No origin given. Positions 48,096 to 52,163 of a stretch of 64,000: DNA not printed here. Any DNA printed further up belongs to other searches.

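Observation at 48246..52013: SbcC/Rad50-like ATPase with a central transmembrane hairpin in place of a zinc hook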

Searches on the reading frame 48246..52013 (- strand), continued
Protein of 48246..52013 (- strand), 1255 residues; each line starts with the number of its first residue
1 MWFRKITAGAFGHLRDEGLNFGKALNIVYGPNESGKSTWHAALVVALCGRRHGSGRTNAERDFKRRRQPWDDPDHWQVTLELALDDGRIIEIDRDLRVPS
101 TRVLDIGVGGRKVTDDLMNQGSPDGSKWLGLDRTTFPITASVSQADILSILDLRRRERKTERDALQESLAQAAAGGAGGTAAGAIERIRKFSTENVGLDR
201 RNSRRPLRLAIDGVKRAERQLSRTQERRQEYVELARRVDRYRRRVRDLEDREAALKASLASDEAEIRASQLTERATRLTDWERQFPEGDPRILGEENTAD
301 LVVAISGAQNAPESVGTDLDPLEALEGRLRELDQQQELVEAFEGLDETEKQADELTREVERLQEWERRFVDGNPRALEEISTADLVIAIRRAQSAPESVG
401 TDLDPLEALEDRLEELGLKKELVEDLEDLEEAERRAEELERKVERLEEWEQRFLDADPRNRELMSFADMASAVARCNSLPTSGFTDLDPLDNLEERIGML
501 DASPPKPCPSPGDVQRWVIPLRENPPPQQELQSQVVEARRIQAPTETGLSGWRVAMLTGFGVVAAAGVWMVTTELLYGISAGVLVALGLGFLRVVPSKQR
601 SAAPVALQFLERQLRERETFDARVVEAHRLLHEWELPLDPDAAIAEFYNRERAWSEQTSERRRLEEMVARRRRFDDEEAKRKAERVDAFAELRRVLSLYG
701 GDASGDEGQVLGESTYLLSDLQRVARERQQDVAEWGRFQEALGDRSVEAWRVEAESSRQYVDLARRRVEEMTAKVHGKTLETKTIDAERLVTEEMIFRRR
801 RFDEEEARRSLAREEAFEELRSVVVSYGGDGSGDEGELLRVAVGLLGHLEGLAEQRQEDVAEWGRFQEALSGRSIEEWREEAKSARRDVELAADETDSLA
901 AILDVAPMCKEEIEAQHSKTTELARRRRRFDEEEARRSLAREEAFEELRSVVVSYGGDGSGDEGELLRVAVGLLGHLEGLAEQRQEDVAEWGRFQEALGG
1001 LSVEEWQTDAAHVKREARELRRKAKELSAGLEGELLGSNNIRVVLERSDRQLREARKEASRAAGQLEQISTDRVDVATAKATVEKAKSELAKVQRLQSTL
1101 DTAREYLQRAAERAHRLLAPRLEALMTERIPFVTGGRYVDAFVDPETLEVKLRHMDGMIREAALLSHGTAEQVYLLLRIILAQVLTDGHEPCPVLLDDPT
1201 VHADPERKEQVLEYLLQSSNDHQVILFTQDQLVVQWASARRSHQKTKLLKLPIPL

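Call 55: fold_search(model_id=the predicted structure, library=pdb)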
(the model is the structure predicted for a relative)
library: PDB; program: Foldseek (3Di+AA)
matches with E <= 10: 650; with E <= 0.001: 62
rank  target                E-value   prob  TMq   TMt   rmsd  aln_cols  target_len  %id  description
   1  8i4x_B                1.9e-12  1.00  0.23  0.24  126.4      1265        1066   12  Cryo-EM structure of 5-subunit Smc5/6 (released 2024-06-26)
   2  7yqh_B                2.4e-11  1.00  0.19  0.20  130.4      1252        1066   13  Cryo-EM structure of 8-subunit Smc5/6 (released 2024-01-31)
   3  6yvu_B                5.2e-11  1.00  0.18  0.17  97.9      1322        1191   13  Condensin complex from S.cerevisiae ATP-free apo non-engaged state (released 2020-07-15)
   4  7zr1_C                3.6e-10  1.00  0.26  0.35  93.9      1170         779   12  Chaetomium thermophilum Mre11-Rad50-Nbs1 complex bound to ATPyS (composite structure) (released 2023-01-11)
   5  7zr1_D                9.8e-10  1.00  0.20  0.28  91.2      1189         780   12  Chaetomium thermophilum Mre11-Rad50-Nbs1 complex bound to ATPyS (composite structure) (released 2023-01-11)
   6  8i13_B                1.1e-09  1.00  0.19  0.20  123.3      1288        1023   13  Cryo-EM structure of 6-subunit Smc5/6 (released 2024-06-26)
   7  9gm6_B                1.5e-09  1.00  0.16  0.16  51.9      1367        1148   13  MukBEF in a nucleotide-bound state with open neck gate (heads core) (released 2025-03-26)
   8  7yqh_A                1.7e-09  1.00  0.19  0.20  130.1      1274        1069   11  Cryo-EM structure of 8-subunit Smc5/6 (released 2024-01-31)
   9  9gm6_A                5.2e-09  1.00  0.15  0.15  48.5      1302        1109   14  MukBEF in a nucleotide-bound state with open neck gate (heads core) (released 2025-03-26)
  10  7qcd_A                5.9e-09  1.00  0.18  0.19  130.0      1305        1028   11  CryoEM structure of the Smc5/6-holocomplex (composite structure) (released 2022-09-21)
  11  7nyx_A                1.0e-08  1.00  0.16  0.13  63.1      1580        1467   13  Cryo-EM structure of the MukBEF-MatP-DNA monomer (closed conformation) (released 2021-07-07)
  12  8i4x_A                3.0e-08  1.00  0.18  0.19  121.7      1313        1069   11  Cryo-EM structure of 5-subunit Smc5/6 (released 2024-06-26)
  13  9gm7_A                3.1e-08  1.00  0.16  0.13  60.5      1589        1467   14  MukBEF in a nucleotide-bound state with open neck gate (monomer) (released 2025-03-26)
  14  6yvu_A                3.6e-07  1.00  0.16  0.16  93.2      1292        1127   12  Condensin complex from S.cerevisiae ATP-free apo non-engaged state (released 2020-07-15)
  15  9gm9_A                4.7e-07  1.00  0.14  0.15  45.3      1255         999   13  MukBEF in a DNA capture state (released 2025-03-26)
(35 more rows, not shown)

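Call 58: search_protein_families(library=pfam, proteins=[L078:5983-8937:+, L078:4785-5999:+, P0014], max_evalue=0.001)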
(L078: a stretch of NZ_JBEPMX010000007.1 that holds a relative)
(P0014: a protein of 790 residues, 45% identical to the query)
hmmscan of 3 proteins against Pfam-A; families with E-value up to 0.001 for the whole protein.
L078:5983-8937:+ (984 aa): 3 families
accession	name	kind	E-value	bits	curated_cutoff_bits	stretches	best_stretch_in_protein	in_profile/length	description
PF13514.12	AAA_27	-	6.7e-25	88.3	22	1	9-207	3-204/206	AAA domain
PF02463.25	SMC_N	-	3.1e-10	40.3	40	1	9-53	2-48/220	RecF/RecN/SMC N terminal domain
PF13476.12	AAA_23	-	3.6e-06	28.2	27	1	12-245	2-191/201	AAA domain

L078:4785-5999:+ (404 aa): 3 families
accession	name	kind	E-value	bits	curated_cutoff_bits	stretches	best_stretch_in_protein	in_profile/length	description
PF00149.33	Metallophos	-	1.2e-12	49.1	21.5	1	5-202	1-190/191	Calcineurin-like phosphoesterase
PF09432.15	THP2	-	0.00076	20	28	0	247-314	35-102/129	Tho complex subunit THP2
PF11790.14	Glyco_hydro_cc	-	0.00081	19.5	21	0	302-361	148-205/237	Glycosyl hydrolase catalytic core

P0014 (790 aa): 3 families
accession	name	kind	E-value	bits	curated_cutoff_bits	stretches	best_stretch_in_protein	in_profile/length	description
PF13514.12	AAA_27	-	2.9e-10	40.5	22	1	1-219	1-200/206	AAA domain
PF13476.12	AAA_23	-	5e-10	40.8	27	1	5-188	1-162/201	AAA domain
PF02463.25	SMC_N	-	3.3e-08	33.7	40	0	588-769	135-203/220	RecF/RecN/SMC N terminal domain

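Call 59: search_protein_families(library=ncbifam, proteins=[L078:5983-8937:+, L078:4785-5999:+], max_evalue=0.001)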
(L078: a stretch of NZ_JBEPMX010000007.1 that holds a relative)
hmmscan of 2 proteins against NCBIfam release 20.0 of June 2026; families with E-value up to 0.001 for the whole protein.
L078:5983-8937:+ (984 aa): 7 families
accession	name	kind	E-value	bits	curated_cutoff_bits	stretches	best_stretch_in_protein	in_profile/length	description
NF045487.1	ASRP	equivalog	8.9e-15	54.3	300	1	526-952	178-583/593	archaea-specific SMC-related protein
NF003034.1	PRK03918.1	equivalog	5.3e-11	41.2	700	1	558-949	451-838/878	DNA double-strand break repair ATPase Rad50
NF041034.1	Rad50_Sulf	equivalog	2.1e-10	39.1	1000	1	551-946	439-826/872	DNA double-strand break repair ATPase Rad50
TIGR02169.1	SMC_prok_A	equivalog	7.6e-10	37.1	729.4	1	671-851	300-477/1165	chromosome segregation protein SMC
NF045780.1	TrlF_fam_ATP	equivalog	1.4e-08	34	350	1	6-349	292-626/944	TrlF family AAA-like ATPase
NF002572.0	PRK02224.1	equivalog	1e-07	30.7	1087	0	240-843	186-680/888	DNA double-strand break repair ATPase Rad50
TIGR02168.1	SMC_prok_B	equivalog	1.8e-05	22.7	567.35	0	186-446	235-493/1181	chromosome segregation protein SMC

L078:4785-5999:+ (404 aa): 8 families
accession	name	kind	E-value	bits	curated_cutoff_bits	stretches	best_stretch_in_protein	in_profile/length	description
NF041031.1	Mre11_Sulfo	equivalog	4.1e-16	59.2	500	1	38-277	25-271/374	DNA double-strand break repair protein Mre11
TIGR00619.1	sbcd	subfamily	2.3e-15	57.1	77.65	1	6-99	2-87/252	exonuclease subunit SbcD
NF041029.1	Mre11_Pyroc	equivalog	1.6e-13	50.3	600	1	36-219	24-234/438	DNA double-strand break repair protein Mre11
NF008206.2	PRK10966.1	equivalog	2.9e-13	49.7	450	2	154-310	183-335/380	exonuclease subunit SbcD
NF041030.1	Mre11_Halo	equivalog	7.3e-09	35.2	550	1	33-239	22-222/361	DNA double-strand break repair protein Mre11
NF041754.1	sbcd_Bac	equivalog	6.3e-05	22.4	750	1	5-99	1-87/390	exonuclease subunit SbcD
TIGR04123.1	P_estr_lig_assc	hypoth_equivalog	0.00026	20.5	150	1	6-107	22-120/207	ligase-associated DNA damage response endonuclease PdeM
TIGR00583.1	mre11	equivalog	0.00041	19.4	434.6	0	34-80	24-70/405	DNA repair protein (mre11)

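Call 62: predict_structure(alignment_id=A4)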
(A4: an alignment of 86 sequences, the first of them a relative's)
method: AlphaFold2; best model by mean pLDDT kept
length: 790 residues; sequences in the alignment: 86
mean_pLDDT: 83.8   pTM: 0.53
mean pLDDT of the five models: 83.8, 83.0, 81.9, 81.0, 80.5
residues with pLDDT >= 90: 341; 70-90: 330; 50-70: 86; < 50: 33
segments of 3 or more residues with pLDDT < 50: 349-364, 403-415
pLDDT, mean of each block of 10 residues (from residue 1): 95 91 97 92 95 77 86 77 96 94 94 93 91 89 84 76 71 68 93 92 97 97 96 96 93 90 88 85 77 81 79 80 66 66 58 40 49 59 59 63 44 48 73 76 77 81 84 83 85 83 86 85 86 85 90 88 71 89 96 95 91 97 97 94 85 92 92 92 92 92 89 91 94 90 93 95 95 92 80
secondary structure, 60 per line:
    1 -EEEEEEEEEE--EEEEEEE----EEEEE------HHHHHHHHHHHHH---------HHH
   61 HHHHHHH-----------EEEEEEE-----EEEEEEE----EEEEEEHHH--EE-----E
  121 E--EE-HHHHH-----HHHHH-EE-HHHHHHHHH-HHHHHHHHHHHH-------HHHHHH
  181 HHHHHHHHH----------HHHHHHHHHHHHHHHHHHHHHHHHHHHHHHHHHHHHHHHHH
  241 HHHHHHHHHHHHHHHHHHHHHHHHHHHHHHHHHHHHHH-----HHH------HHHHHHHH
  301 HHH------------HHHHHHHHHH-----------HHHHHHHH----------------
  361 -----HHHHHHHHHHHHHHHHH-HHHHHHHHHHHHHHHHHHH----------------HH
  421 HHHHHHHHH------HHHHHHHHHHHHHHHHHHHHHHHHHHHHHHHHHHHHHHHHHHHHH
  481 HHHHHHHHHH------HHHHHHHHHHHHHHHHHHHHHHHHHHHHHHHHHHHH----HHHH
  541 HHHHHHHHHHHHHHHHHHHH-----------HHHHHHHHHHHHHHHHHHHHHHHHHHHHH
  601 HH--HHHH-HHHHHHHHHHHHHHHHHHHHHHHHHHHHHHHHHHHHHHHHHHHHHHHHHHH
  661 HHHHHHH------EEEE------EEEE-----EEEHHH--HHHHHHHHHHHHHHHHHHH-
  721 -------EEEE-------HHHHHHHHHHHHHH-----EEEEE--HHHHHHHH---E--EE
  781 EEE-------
elements in order (helices of 4 or more, strands of 3 or more residues): E2-11 E14-20 E25-29 H36-48 H58-67 E79-85 E91-97 E102-107 H127-131 H137-141 H146-154 H156-167 H175-189 H200-278 H293-303 H316-325 H337-344 H366-382 H384-402 H419-429 H436-490 H497-532 H537-560 H572-602 H605-608 H610-667 E674-677 E684-687 E693-695 H701-719 E728-731 H739-752 E758-762 H765-772 E779-783

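Call 104: search_protein_representatives(alignment_id=A4)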
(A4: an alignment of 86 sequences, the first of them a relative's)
Query: 86 sequences, 904 profile positions. Proteins with E-value up to 0.001 (for the whole library): 50728; up to 1e-10: 32199; up to 1e-30: 12798. The best 150 are listed.
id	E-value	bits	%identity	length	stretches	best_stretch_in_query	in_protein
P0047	0.0e+00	1066.8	-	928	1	1-901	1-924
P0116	0.0e+00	1056.4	-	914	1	1-899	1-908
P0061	0.0e+00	1044.8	-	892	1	1-901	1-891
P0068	0.0e+00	1037.9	-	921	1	1-900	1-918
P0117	0.0e+00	1027.9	-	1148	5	1-328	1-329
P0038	0.0e+00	1022.7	-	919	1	1-899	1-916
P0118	0.0e+00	1015.2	-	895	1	1-902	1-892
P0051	5.0e-299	1011.1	-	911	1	1-901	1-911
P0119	2.2e-297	1005.7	-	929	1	1-899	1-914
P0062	4.2e-297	1004.8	-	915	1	1-900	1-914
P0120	4.9e-297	1004.6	-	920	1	1-900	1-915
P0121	1.8e-296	1002.7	-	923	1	1-902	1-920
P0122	5.0e-296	1001.2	-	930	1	1-901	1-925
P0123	3.7e-293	991.7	-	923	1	1-900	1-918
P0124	4.2e-293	991.5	-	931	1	1-899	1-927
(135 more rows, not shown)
